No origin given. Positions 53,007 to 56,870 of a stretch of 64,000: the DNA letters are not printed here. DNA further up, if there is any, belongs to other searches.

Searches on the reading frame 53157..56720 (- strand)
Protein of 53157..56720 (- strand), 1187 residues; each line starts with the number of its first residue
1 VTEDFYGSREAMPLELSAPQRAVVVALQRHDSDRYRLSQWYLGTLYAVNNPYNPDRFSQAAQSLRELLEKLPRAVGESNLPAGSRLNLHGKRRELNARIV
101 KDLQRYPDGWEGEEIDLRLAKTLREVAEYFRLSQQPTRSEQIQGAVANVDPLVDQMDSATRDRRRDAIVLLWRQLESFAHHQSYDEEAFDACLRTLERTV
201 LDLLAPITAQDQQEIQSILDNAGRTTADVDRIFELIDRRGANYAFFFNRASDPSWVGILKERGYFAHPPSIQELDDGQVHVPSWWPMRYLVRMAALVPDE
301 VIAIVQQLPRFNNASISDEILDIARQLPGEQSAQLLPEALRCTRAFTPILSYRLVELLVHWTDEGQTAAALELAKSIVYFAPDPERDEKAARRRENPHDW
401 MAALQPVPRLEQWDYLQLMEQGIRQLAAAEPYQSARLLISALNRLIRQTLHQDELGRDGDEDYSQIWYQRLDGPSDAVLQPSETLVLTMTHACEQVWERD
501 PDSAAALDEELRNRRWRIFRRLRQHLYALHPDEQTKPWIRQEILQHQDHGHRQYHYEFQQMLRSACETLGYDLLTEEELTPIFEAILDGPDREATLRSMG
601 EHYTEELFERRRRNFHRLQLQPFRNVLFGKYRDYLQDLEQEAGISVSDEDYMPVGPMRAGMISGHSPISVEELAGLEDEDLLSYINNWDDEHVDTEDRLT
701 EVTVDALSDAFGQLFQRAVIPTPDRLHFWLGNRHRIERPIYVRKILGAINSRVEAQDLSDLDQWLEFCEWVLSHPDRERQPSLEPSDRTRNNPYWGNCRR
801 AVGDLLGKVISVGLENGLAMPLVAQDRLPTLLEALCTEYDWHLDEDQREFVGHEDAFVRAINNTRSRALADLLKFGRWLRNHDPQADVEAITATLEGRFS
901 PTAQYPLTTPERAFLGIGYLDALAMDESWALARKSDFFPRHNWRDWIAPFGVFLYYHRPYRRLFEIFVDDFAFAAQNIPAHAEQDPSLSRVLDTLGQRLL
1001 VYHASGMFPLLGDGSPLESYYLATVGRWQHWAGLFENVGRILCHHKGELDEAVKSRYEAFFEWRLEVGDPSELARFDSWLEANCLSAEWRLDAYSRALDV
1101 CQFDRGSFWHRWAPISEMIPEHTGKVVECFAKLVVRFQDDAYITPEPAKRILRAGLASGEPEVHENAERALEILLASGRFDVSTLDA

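Call 29: search_protein_families(library=pfam, proteins=[window:53157-56720:-], max_evalue=0.01)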
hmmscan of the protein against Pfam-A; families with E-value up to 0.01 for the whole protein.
window:53157-56720:- (1187 aa): 1 family
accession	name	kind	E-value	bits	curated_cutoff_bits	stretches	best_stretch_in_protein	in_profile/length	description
PF18165.6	pP_pnuc_1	-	0.0038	17.3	26.3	0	38-70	10-41/133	Predicted pPIWI-associating nuclease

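Call 60: search_protein_families(library=ncbifam, proteins=[window:53157-56720:-], max_evalue=0.01)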
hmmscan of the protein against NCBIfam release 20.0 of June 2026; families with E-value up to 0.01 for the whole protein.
window:53157-56720:- (1187 aa): 1 family
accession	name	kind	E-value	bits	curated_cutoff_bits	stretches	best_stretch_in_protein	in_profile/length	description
TIGR00996.1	Mtu_fam_mce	paralog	0.0035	16.6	140.5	1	140-234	167-251/291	MCE family protein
